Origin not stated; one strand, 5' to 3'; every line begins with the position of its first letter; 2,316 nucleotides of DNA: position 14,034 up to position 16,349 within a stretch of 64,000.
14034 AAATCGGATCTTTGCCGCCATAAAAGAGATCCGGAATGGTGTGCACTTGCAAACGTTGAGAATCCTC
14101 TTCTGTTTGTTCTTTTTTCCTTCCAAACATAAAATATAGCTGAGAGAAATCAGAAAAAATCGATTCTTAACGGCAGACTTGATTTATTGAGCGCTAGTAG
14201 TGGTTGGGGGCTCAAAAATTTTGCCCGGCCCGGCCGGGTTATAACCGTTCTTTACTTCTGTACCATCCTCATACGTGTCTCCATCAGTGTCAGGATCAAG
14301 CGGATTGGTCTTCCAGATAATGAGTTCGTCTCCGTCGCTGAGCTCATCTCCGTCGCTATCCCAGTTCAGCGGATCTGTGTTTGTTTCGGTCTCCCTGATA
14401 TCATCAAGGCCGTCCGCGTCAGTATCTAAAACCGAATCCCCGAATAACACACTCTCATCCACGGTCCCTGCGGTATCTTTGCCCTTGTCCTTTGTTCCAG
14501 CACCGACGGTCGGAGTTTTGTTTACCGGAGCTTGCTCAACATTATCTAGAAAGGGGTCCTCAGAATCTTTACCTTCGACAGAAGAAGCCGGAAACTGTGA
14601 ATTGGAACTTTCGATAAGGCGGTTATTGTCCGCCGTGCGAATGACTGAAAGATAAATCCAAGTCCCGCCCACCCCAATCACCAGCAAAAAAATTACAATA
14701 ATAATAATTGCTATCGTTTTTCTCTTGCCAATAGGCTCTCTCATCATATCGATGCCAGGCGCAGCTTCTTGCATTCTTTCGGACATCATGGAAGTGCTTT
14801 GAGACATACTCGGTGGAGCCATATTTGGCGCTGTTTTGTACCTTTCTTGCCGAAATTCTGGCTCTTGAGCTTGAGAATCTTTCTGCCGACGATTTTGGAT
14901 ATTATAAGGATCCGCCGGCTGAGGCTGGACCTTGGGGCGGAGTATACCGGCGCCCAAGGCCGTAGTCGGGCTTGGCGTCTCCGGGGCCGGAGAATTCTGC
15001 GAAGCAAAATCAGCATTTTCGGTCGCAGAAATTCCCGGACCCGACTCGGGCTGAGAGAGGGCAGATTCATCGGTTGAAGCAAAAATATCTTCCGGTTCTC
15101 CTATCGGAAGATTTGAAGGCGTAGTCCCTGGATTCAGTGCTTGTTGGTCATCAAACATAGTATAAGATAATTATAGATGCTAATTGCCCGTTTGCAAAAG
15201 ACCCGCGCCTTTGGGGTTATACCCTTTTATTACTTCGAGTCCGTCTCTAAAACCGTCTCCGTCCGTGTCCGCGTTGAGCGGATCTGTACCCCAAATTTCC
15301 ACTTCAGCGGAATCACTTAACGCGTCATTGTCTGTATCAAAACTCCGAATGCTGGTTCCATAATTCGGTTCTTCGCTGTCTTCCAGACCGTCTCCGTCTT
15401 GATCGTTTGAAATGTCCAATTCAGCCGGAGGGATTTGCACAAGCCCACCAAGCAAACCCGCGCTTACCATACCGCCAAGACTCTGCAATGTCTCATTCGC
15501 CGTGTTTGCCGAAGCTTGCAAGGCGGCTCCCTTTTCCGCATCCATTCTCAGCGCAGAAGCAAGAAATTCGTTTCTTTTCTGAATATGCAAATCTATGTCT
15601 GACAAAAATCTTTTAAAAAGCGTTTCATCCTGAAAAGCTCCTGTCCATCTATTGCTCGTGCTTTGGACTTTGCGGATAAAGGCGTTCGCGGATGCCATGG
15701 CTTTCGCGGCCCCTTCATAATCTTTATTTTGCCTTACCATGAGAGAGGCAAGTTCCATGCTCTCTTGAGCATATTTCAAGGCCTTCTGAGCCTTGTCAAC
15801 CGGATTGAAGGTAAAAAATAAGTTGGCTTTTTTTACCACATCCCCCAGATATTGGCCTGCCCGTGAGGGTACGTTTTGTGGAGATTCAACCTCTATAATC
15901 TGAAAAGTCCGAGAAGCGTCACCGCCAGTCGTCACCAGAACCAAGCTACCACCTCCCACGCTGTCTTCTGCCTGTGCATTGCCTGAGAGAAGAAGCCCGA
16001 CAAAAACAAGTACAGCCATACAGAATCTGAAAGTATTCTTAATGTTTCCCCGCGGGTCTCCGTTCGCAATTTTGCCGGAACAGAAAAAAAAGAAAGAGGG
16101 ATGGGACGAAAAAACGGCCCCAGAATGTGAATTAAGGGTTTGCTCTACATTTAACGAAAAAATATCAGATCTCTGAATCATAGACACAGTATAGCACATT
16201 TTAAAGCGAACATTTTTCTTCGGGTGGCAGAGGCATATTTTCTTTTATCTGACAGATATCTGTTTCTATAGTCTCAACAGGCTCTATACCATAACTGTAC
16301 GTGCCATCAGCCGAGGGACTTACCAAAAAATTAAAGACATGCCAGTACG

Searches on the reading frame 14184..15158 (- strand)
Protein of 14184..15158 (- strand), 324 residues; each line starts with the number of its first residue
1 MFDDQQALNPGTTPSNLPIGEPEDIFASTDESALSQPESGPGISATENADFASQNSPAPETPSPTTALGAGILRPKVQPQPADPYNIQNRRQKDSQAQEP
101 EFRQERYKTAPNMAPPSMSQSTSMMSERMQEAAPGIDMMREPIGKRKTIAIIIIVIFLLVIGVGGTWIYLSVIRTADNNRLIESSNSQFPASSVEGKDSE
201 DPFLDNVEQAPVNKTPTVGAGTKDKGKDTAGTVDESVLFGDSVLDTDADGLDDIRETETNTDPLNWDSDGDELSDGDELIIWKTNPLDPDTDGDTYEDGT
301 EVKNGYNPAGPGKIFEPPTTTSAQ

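Call 13: search_protein_families(library=pfam, proteins=[window:14184-15158:-], max_evalue=0.01)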
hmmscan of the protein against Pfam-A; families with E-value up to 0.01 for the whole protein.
window:14184-15158:- (324 aa): 1 family
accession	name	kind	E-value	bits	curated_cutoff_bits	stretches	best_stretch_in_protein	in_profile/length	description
PF18884.5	TSP3_bac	-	4.9e-06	26.7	25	1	267-289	1-22/22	Bacterial TSP3 repeat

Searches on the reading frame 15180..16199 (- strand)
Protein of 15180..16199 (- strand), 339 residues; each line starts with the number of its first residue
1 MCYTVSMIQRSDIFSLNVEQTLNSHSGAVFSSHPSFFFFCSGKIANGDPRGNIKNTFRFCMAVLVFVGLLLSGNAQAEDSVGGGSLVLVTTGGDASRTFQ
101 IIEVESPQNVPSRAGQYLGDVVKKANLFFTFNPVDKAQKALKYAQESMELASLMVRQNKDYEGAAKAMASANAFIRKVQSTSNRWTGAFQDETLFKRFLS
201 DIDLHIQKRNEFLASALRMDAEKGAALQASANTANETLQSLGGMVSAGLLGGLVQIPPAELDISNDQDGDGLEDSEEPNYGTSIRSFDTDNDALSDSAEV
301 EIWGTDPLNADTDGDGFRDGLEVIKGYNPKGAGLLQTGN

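Call 13: search_protein_families(library=pfam, proteins=[window:15180-16199:-], max_evalue=0.01)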
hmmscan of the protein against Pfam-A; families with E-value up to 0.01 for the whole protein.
window:15180-16199:- (339 aa): 2 families
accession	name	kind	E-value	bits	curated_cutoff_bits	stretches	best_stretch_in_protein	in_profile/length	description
PF18884.5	TSP3_bac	-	9.2e-16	57.8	25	2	288-310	1-22/22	Bacterial TSP3 repeat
PF18915.5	DUF5667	-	0.00016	22.5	27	1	121-182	14-74/99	Domain of unknown function (DUF5667)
